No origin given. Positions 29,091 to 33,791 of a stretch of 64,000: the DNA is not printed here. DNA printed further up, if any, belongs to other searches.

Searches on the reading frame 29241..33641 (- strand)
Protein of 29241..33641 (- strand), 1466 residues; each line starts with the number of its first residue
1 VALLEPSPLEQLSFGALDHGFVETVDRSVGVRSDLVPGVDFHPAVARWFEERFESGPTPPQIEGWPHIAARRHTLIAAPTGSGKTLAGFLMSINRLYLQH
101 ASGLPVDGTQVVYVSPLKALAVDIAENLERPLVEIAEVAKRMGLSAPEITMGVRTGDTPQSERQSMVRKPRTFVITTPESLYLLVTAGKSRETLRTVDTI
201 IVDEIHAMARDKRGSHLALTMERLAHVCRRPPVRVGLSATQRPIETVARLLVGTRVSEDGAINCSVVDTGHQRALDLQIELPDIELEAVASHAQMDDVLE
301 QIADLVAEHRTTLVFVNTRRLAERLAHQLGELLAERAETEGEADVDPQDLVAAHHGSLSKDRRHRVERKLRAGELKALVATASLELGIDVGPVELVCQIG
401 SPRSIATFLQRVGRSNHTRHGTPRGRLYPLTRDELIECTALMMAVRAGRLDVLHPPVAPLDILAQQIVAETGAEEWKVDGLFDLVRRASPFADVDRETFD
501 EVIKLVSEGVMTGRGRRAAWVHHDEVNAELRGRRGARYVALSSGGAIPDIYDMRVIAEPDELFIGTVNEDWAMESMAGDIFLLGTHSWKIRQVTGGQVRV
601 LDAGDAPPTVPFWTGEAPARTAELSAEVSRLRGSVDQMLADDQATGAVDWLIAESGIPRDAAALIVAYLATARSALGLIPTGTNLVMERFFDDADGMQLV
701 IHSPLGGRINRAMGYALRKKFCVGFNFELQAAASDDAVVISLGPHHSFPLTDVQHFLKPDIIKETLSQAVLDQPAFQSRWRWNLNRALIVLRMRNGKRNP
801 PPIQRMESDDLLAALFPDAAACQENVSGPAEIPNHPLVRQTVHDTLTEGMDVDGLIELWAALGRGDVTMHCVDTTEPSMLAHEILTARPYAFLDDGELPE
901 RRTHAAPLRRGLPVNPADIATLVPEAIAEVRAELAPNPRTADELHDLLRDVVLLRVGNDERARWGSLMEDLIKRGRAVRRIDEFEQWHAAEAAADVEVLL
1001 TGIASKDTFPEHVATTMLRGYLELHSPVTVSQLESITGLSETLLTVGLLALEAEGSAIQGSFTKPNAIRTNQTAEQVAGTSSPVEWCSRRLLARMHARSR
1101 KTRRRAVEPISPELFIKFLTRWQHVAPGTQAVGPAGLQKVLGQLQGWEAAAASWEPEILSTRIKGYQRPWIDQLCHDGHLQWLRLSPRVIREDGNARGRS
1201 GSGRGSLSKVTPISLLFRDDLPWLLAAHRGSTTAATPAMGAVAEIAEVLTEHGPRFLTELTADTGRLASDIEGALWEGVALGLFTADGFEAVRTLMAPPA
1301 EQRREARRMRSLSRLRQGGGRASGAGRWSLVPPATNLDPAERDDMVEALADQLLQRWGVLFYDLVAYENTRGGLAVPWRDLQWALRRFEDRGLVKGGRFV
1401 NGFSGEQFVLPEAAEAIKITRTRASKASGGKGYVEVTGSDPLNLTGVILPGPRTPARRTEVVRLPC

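Call 44: search_protein_families(library=pfam, proteins=[window:29241-33641:-], max_evalue=0.00001)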
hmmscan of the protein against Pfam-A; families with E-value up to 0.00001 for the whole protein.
window:29241-33641:- (1466 aa): 7 families
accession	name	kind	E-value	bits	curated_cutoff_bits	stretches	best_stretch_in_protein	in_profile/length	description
PF08494.16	DEAD_assoc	-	3.3e-40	138.4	23.5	1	679-881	1-191/191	DEAD/H associated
PF19306.5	WH_Lhr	-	5.8e-28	97.8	27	1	444-606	2-164/168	Large helicase-related protein, winged helix domain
PF00270.35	DEAD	-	3e-27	95.8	26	1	58-242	1-161/167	DEAD/DEAH box helicase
PF23234.1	WH4_Lhr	-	1.1e-19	70.2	27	1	1342-1426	4-84/87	Large helicase-related protein, winged-helix domain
PF00271.37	Helicase_C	-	9.8e-16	58.4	23.5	1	300-415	4-106/110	Helicase conserved C-terminal domain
PF04851.21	ResIII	-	6.6e-09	36.3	22.5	1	69-240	21-161/164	Type III restriction enzyme, res subunit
PF23235.1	WH3_Lhr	-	3.1e-06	27.8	27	0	1116-1182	7-72/95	Large helicase-related protein, winged-helix domain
